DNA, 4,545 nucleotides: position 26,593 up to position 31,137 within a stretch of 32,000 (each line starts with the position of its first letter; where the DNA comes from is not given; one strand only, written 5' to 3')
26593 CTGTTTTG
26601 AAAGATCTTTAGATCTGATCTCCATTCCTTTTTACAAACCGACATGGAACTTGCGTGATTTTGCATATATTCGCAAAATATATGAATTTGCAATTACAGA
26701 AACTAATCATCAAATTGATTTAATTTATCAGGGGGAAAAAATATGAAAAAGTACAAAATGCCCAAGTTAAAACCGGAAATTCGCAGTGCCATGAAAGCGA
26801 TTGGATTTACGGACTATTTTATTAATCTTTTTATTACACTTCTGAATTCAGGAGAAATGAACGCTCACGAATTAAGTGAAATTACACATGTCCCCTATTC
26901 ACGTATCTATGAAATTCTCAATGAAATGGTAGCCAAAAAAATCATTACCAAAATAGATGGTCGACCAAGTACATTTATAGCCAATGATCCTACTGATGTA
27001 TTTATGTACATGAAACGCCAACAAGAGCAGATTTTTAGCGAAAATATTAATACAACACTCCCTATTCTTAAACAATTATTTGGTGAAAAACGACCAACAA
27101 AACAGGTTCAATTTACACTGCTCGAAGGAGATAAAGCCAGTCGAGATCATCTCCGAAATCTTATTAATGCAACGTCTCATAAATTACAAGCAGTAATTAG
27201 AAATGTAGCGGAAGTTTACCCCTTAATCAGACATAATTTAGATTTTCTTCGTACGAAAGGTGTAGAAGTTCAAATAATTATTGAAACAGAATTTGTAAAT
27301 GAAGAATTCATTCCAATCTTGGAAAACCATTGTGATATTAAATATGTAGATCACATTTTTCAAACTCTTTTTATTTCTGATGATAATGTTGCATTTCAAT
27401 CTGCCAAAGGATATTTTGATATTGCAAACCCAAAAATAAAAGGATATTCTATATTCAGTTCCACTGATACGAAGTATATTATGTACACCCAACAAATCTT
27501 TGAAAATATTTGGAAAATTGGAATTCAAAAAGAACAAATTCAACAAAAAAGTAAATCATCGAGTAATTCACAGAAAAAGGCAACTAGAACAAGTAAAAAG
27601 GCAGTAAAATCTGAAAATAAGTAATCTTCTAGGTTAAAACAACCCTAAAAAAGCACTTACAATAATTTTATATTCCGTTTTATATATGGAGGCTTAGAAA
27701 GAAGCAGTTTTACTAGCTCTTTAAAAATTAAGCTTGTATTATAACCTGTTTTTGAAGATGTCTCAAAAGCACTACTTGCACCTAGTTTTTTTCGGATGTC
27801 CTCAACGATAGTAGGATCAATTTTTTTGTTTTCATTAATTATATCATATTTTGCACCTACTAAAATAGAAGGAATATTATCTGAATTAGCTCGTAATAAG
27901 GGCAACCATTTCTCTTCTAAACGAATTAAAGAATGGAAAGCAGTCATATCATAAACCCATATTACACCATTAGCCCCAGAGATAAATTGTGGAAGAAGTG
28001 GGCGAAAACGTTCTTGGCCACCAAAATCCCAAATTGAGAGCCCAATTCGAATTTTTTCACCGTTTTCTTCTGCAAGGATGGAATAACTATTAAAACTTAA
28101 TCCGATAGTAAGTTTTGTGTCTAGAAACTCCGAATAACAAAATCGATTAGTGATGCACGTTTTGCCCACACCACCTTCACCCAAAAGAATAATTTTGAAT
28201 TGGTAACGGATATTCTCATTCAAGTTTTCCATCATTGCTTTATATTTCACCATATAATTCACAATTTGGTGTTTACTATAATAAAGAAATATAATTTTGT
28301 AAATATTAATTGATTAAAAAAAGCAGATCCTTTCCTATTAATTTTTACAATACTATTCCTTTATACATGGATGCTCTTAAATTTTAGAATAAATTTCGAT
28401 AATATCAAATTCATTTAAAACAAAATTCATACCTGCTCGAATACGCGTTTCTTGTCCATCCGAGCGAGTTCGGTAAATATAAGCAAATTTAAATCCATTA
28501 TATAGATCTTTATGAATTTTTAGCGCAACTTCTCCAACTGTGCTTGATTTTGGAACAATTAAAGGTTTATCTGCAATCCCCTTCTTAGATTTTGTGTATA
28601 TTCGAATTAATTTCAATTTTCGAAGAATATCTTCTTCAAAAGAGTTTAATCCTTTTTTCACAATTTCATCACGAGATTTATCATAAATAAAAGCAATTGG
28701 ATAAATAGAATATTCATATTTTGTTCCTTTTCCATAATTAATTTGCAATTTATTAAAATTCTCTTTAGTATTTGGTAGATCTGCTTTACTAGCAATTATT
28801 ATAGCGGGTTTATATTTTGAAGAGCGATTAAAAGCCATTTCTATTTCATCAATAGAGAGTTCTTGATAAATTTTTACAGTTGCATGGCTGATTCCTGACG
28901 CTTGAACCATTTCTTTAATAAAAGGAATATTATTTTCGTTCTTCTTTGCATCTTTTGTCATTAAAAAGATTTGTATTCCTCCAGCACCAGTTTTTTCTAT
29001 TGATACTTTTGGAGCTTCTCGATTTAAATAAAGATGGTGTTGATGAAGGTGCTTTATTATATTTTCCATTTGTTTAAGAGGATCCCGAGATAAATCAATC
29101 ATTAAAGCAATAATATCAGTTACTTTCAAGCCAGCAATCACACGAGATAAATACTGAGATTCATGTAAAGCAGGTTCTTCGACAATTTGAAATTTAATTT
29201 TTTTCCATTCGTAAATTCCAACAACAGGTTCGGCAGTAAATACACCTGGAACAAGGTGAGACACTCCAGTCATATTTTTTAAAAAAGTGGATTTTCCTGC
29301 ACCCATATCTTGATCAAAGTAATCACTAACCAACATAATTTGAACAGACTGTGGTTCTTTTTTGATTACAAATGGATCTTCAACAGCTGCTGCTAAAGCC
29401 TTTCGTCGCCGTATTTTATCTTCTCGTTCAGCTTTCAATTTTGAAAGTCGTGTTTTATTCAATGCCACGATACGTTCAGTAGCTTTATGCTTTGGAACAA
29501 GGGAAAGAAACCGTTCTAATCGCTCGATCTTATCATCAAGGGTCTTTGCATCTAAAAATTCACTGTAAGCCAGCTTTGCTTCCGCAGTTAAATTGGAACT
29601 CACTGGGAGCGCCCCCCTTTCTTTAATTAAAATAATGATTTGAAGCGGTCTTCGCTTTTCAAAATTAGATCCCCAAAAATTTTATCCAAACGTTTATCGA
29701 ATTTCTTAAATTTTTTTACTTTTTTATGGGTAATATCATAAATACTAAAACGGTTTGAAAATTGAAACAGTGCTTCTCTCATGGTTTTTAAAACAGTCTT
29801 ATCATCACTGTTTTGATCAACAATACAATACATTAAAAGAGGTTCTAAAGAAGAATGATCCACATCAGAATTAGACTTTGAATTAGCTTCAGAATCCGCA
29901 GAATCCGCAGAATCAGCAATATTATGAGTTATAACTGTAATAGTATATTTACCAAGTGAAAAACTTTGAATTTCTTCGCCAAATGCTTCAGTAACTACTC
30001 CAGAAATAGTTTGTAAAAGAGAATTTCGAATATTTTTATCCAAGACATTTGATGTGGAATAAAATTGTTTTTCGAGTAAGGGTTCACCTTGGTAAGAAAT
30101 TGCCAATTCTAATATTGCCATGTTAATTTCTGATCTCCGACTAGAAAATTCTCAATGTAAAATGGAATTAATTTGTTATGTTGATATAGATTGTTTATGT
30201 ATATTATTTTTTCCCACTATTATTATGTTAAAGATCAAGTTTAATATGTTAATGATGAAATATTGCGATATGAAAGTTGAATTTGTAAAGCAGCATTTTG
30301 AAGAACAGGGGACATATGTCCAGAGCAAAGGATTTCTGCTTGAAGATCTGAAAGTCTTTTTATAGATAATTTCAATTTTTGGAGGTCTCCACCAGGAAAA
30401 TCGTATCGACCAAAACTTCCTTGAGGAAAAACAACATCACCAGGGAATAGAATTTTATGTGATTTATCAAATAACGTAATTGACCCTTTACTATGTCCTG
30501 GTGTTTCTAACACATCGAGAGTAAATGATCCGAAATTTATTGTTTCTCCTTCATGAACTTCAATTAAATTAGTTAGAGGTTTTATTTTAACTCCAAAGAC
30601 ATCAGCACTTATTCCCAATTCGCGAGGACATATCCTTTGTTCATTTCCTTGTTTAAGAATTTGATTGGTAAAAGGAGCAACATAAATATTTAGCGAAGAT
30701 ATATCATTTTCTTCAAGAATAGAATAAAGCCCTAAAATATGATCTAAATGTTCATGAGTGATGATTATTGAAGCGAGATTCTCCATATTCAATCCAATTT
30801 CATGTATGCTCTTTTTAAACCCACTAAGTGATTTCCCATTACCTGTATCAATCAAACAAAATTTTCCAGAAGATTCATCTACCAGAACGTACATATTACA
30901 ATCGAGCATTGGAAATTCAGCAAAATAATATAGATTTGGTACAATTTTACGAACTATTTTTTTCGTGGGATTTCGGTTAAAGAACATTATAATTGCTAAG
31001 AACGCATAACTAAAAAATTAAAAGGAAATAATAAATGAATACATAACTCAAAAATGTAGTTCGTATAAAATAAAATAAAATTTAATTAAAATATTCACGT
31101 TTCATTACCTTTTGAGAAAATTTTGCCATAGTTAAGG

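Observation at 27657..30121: Longin - degenerate DRG-like GTPase - Rab-like GTPase cluster: a possible proto-eukaryotic GTPase module linking translation and membrane signalling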

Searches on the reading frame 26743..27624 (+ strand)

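Call 3: search_protein_families(library=pfam, proteins=[window:26743-27624:+], max_evalue=0.1)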
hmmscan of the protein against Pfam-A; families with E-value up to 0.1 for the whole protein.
window:26743-27624:+ (293 aa): 5 families
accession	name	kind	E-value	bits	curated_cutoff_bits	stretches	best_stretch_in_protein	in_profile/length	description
PF01978.25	TrmB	-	3.6e-14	52.8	25.6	1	17-83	1-67/68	Sugar-specific transcriptional regulator TrmB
PF21476.4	PF0610-like_N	-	0.0025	18.4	33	1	31-60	7-36/50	PF0610-like, N-terminal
PF02319.26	E2F_TDP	-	0.022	14.9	25.7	1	23-71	9-56/65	E2F/DP family winged-helix DNA-binding domain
PF04492.19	Phage_rep_O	-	0.029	15.3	28.7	0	40-70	51-81/95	Bacteriophage replication protein O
PF01022.26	HTH_5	-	0.093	13.1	22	0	32-60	9-37/47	Bacterial regulatory protein, arsR family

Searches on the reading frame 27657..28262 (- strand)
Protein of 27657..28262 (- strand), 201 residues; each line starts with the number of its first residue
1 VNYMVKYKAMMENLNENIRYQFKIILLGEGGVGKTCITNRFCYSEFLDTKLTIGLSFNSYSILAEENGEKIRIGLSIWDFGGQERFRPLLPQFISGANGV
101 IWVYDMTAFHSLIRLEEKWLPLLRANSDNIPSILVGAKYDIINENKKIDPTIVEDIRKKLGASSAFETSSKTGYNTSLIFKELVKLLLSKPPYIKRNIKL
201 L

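Call 3: search_protein_families(library=pfam, proteins=[window:27657-28262:-], max_evalue=0.1)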
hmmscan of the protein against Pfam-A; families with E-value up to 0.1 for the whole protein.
window:27657-28262:- (201 aa): 9 families
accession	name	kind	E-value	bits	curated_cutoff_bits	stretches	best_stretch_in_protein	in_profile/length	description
PF00071.28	Ras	-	5.1e-31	107.9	21.6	1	23-187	1-160/162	Ras family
PF08477.19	Roc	-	1.7e-26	93.3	27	1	23-140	1-119/119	Ras of Complex, Roc, domain of DAPkinase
PF00025.27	Arf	-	2.1e-12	47.3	22.3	1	11-145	5-131/174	ADP-ribosylation factor family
PF04670.18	Gtr1_RagA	-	2.3e-05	24.4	22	1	23-177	1-159/232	Gtr1/RagA G protein conserved region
PF03193.22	RsgA_GTPase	-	0.00048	20.4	30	1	7-45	93-130/174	RsgA GTPase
PF00503.26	G-alpha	-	0.0042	16.7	48.8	0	15-41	15-41/333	G-protein alpha subunit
PF09439.16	SRPRB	-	0.0077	16.1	25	1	21-113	3-89/178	Signal recognition particle receptor beta subunit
PF12775.13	AAA_7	-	0.012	15.6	25.8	1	6-60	21-72/181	P-loop containing dynein motor region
PF00158.32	Sigma54_activat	-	0.091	12.9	20.2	0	7-40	8-41/168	Sigma-54 interaction domain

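Call 4: search_protein_families(library=ncbifam, proteins=[window:27657-28262:-], max_evalue=0.1)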
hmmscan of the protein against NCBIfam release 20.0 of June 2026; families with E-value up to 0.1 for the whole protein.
window:27657-28262:- (201 aa): 5 families
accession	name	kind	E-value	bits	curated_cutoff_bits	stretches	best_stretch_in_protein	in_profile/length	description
TIGR00231.1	small_GTP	domain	5.4e-21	75.1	42.5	1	20-183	2-162/164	GTP-binding protein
NF000908.1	PRK00089.1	equivalog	8.5e-05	22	237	1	95-193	81-173/291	GTPase Era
TIGR03597.1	GTPase_YqeH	equivalog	0.0015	17.8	297.4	0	84-162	52-123/361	ribosome biogenesis GTPase YqeH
TIGR03594.1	GTPase_EngA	equivalog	0.014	14.5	306.7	0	125-185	282-344/432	ribosome biogenesis GTPase Der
NF041815.1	Avs4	equivalog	0.015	12.5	1500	1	8-41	192-225/1579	AVAST type 4 anti-phage nuclease Avs4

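Call 79: search_solved_structures(query=window:27657-28262:-, max_evalue=1e-15)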
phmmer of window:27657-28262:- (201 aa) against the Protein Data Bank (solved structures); distinct sequences matched with E-value up to 1e-15: 182 (the best 60 are shown).
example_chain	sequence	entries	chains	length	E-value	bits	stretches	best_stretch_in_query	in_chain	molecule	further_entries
9ayr_C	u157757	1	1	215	4.8e-26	95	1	21-187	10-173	GTP-binding protein YPT6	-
3tkl_A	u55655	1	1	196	1e-24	90.6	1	11-182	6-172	Ras-related protein Rab-1A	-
4jvs_B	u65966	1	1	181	1.1e-24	90.6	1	11-181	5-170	Ras-related protein Rab-1A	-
3l0i_B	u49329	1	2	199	1.1e-24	90.5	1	11-181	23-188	Ras-related protein Rab-1A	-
3sfv_A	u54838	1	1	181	1.2e-24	90.4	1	11-181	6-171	Ras-related protein Rab-1A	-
2e9s_A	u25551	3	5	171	1.7e-24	89.9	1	21-189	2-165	Ras-related protein Rab-6B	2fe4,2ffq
7eq2_A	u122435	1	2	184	1.8e-24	89.8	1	11-182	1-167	Ras-related protein Rab-1A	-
3tw8_B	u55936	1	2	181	2e-24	89.7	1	19-189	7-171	Ras-related protein Rab-35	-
6ekk_C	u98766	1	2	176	2.6e-24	89.3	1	20-188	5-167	Ras-related protein Rab-35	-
5szh_B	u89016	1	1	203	2.8e-24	89.2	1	14-183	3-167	Ras-related protein Rab-1B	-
4iru_B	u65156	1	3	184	3.6e-24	88.8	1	14-181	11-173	Ras-related protein Rab-1A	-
2wwx_A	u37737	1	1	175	5.1e-24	88.4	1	15-181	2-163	RAS-RELATED PROTEIN RAB-1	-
5o74_B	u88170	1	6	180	6.2e-24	88.1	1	19-182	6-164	Ras-related protein Rab-1B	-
3jza_A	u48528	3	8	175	7.4e-24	87.8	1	19-182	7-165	Ras-related protein Rab-1B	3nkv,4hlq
6sku_B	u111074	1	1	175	7.6e-24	87.8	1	19-182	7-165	Ras-related protein Rab-1B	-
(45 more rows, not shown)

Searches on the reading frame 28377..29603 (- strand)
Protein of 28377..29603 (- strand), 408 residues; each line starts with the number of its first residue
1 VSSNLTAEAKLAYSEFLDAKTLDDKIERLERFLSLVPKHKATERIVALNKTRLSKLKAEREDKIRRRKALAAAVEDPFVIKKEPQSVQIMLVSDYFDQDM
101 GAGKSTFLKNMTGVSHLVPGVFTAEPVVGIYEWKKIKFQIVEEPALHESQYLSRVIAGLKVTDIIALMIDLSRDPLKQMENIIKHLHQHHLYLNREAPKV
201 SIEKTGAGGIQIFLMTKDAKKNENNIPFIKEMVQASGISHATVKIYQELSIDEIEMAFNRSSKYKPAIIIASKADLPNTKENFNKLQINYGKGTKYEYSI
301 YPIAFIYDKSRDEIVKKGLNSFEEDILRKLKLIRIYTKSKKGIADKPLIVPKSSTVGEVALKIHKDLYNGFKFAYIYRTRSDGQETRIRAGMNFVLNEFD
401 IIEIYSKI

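Call 3: search_protein_families(library=pfam, proteins=[window:28377-29603:-], max_evalue=0.1)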
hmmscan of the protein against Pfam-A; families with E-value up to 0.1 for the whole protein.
window:28377-29603:- (408 aa): 5 families
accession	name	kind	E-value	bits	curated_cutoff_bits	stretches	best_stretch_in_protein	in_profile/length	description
PF16897.10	MMR_HSR1_Xtn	-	4.5e-08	33.5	35.2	1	208-286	2-76/106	C-terminal region of MMR_HSR1 domain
PF02824.27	TGS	-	2.1e-06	28.1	22.2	1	333-405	1-59/60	TGS domain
PF01926.29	MMR_HSR1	-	8.8e-05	23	21.9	1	102-187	10-101/113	50S ribosome-binding GTPase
PF00009.33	GTP_EFTU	-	0.0081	16.2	26.5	1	131-191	64-122/188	Elongation factor Tu GTP binding domain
PF03193.22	RsgA_GTPase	-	0.012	15.9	30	0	26-113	39-128/174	RsgA GTPase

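Call 4: search_protein_families(library=ncbifam, proteins=[window:28377-29603:-], max_evalue=0.1)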
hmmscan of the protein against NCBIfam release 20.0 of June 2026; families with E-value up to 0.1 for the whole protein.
window:28377-29603:- (408 aa): 4 families
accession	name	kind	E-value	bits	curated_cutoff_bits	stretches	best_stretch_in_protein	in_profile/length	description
NF007171.0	PRK09602.1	subfamily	3.4e-07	29.5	387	2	337-407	333-396/397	YchF-related putative GTPase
TIGR00231.1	small_GTP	domain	0.00021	21.1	42.5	1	100-187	12-109/164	GTP-binding protein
NF008955.0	PRK12297.1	equivalog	0.0025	16.8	406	1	252-325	264-331/429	GTPase ObgE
NF038364.1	AglZ_HisF2_fam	equivalog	0.056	12.8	310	0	145-237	105-195/248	AglZ/HisF2 family acetamidino modification protein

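Call 19: find_homologous_proteins(query=window:28377-29603:-, max_evalue=1e-10)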
Query window:28377-29603:- (408 aa): 283 proteins with E <= 1e-10 among 8000 candidates; the best 120 are listed. Only proteins of 224 to 714 residues were searched: fused or split forms outside these lengths cannot appear, so this answer is no evidence that the protein stands alone or is whole; lengths 'longer' or 'shorter' looks for them.
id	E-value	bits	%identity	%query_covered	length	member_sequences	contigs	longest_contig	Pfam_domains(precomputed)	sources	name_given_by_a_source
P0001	3.6e-257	870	98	100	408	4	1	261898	PF02824.28,PF16897.11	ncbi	ncbi:TGS domain-containing protein [Candidatus Harpocratesius sp.]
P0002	8.1e-197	672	73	100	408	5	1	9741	PF16897.11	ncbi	-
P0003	1.8e-192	658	71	100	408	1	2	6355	PF02824.28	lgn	-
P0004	8.4e-188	642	68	100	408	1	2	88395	PF01926.30,PF16897.11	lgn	-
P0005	3.3e-148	512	57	100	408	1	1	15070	PF02824.28,PF01926.30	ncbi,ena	-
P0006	6.6e-148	511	56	100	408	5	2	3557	PF02824.28,PF01926.30,PF16897.11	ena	-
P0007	2.4e-145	502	56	100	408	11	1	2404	PF02824.28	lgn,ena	-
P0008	1.3e-144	500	57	100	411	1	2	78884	PF02824.28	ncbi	ncbi:MAG: TGS domain-containing protein [Promethearchaeota archaeon]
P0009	3.8e-143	495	55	100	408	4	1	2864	PF02824.28,PF01926.30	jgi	-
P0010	7.3e-143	494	54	100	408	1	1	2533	PF02824.28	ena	-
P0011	7.4e-142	491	54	100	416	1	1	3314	PF02824.28,PF01926.30,PF16897.11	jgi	jgi:hypothetical protein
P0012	1.6e-141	490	54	100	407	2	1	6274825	PF02824.28,PF16897.11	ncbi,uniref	ncbi:TGS domain-containing protein [Candidatus Lokiarchaeum ossiferum]|uniref:TGS domain-containing 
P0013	9.0e-141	487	54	100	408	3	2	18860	PF02824.28,PF01926.30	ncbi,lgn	-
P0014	2.3e-140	486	56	100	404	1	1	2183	PF02824.28,PF16897.11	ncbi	-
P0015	2.1e-136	473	58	93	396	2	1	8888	PF02824.28,PF16897.11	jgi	jgi:ribosome-interacting GTPase 1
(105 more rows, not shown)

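Call 32: search_solved_structures(query=window:28377-29603:-, max_evalue=0.001, show_alignments=2)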
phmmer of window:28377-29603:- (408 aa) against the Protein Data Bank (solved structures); distinct sequences matched with E-value up to 0.001: 4.
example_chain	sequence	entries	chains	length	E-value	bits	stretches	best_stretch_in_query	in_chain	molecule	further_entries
7nrc_So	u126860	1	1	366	1.4e-15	60.6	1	23-405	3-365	Ribosome-interacting GTPase 2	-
4a9a_A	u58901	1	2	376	2.7e-13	53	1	23-406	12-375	RIBOSOME-INTERACTING GTPASE 1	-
7rr5_R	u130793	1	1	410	4.1e-13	52.5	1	24-407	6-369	Ribosome-interacting GTPase 1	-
2eki_A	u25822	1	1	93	5.2e-07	32.4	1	330-407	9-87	Developmentally-regulated GTP-binding protein 1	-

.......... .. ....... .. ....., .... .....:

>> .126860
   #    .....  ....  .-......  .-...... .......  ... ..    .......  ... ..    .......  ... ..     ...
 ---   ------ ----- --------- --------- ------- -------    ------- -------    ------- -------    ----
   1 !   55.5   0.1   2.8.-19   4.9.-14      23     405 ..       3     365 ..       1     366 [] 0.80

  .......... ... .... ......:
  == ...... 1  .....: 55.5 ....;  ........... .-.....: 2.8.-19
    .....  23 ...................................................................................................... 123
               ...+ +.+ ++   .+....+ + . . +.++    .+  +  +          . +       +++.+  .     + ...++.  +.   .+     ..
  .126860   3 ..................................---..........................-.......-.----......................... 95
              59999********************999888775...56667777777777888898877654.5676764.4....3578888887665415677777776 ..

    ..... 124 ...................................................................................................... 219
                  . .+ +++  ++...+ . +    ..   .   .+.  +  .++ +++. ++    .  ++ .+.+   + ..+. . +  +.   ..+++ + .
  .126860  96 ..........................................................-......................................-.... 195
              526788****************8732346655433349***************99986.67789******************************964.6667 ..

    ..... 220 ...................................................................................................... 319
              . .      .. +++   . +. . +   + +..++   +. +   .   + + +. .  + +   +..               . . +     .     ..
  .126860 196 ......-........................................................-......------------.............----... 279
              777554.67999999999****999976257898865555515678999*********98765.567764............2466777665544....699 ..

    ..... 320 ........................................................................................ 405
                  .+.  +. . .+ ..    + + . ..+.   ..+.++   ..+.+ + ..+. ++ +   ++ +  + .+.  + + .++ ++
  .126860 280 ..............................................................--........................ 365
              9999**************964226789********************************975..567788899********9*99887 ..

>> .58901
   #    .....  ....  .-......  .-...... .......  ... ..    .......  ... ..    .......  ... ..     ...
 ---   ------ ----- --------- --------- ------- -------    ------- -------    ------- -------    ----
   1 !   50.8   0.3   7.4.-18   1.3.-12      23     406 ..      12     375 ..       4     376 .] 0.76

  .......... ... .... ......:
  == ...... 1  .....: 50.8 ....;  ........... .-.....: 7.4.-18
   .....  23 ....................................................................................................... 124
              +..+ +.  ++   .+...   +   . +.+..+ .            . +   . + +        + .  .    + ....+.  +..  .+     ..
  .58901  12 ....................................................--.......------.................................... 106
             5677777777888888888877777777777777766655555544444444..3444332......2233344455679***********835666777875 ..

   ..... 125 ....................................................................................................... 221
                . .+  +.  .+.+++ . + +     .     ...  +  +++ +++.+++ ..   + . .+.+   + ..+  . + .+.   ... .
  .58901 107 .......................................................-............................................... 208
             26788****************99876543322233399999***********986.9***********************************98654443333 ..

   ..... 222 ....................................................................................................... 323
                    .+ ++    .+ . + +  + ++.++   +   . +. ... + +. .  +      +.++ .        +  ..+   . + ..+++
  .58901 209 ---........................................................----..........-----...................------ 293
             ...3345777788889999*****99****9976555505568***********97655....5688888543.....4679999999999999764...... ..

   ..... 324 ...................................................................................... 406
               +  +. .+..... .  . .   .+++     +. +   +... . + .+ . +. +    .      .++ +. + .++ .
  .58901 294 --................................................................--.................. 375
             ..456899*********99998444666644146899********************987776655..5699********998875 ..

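Call 68: find_encoding_contigs(protein=P0001, flank=6000, max_places=3)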
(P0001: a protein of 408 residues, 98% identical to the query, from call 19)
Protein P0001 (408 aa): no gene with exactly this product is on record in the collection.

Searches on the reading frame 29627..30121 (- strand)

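Call 3: search_protein_families(library=pfam, proteins=[window:29627-30121:-], max_evalue=0.1)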
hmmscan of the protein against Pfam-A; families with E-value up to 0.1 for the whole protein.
window:29627-30121:- (164 aa): 2 families
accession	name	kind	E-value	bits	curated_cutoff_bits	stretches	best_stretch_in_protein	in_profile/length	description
PF23556.1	TPR_Vps41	-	0.013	15.2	27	1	23-160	57-183/333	Vps41 TPR-like region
PF08989.15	DUF1896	-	0.049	14.2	25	0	23-66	59-102/142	Domain of unknown function (DUF1896)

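Call 4: search_protein_families(library=ncbifam, proteins=[window:29627-30121:-], max_evalue=0.1)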
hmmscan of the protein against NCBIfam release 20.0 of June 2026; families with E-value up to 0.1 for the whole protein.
window:29627-30121:- (164 aa): 0 families

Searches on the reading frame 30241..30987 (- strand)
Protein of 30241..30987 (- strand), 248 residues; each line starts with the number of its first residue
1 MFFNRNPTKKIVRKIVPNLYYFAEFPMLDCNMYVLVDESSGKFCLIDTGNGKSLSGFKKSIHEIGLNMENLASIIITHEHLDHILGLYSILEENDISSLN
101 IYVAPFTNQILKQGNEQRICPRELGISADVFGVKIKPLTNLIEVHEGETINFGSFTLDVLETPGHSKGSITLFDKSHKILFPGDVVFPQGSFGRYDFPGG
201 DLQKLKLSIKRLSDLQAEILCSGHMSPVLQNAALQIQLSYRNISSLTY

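Call 3: search_protein_families(library=pfam, proteins=[window:30241-30987:-], max_evalue=0.1)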
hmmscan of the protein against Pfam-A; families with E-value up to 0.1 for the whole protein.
window:30241-30987:- (248 aa): 5 families
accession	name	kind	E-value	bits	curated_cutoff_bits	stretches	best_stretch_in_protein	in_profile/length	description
PF00753.33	Lactamase_B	-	1.5e-22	81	22.7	1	29-224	5-196/196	Metallo-beta-lactamase superfamily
PF19583.5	ODP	-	1.2e-10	42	27.2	1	28-186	1-137/194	ODP family beta lactamase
PF12706.13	Lactamase_B_2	-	2.4e-09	37.5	27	1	45-170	4-116/200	Beta-lactamase superfamily domain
PF02112.21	PDEase_II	-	0.017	14.7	23.7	1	68-181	80-195/340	cAMP phosphodiesterases class-II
PF23023.1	Anti-Pycsar_Apyc1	-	0.038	13.9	50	1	58-87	41-70/250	Anti-Pycsar protein Apyc1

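Call 4: search_protein_families(library=ncbifam, proteins=[window:30241-30987:-], max_evalue=0.1)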
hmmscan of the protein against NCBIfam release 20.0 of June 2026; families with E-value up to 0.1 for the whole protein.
window:30241-30987:- (248 aa): 59 families (the best 25 are shown)
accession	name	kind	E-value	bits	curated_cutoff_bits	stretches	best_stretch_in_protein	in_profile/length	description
NF033105.1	bla_subclass_B3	equivalog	3.6e-18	65.8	240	1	34-225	26-213/257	subclass B3 metallo-beta-lactamase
TIGR03413.1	GSH_gloB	equivalog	8.3e-18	64.6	200.8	2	132-224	73-164/248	hydroxyacylglutathione hydrolase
NF012229.1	bla_class_B_core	domain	1.2e-14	54.6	100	1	34-171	17-135/139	metallo-beta-lactamase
NF012101.1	blaGOB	exception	3.6e-13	49.5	560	1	14-172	39-182/290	GOB family subclass B3 metallo-beta-lactamase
NF000458.2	blaPEDO-2_fam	exception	1.2e-12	47.8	550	1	14-175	39-186/285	PEDO-2 family subclass B3 metallo-beta-lactamase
NF000455.2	blaESP-1_fam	exception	3.3e-12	46.5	600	1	14-172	39-182/290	ESP-1 family subclass B3 metallo-beta-lactamase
TIGR04558.1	SoxH_rel_PQQ_1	hypoth_equivalog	3.3e-12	46.1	300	1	43-240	45-229/285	quinoprotein relay system zinc metallohydrolase 1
NF000454.2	blaCPS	exception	6.1e-11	42.5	620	1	14-173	39-183/290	CPS family subclass B3 metallo-beta-lactamase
NF007597.0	PRK10241.1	equivalog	9e-11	41.5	421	1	144-225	89-166/251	hydroxyacylglutathione hydrolase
NF000456.2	blaMSI-1_fam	exception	2.5e-10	40.1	550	1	34-172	51-179/289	MSI-1 family subclass B3 metallo-beta-lactamase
NF047893.1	blaSAM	exception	1.2e-09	37.9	550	1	32-227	64-256/295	SAM family subclass B3 metallo-beta-lactamase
TIGR04559.1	SoxH_rel_PQQ_2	hypoth_equivalog_domain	1.9e-09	37.3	280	1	44-237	42-226/283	quinoprotein relay system zinc metallohydrolase 2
NF033185.1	B3_Acin_new2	exception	2.8e-09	36.6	625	1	31-225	52-239/285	putative subclass B3 metallo-beta-lactamase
TIGR02651.1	RNase_Z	equivalog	5.5e-09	35.5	292.95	1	37-112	23-97/302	ribonuclease Z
NF000405.1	HARLDQ_not_B3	exception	8.6e-09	35.3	350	1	14-171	27-168/267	HARLDQ motif MBL-fold protein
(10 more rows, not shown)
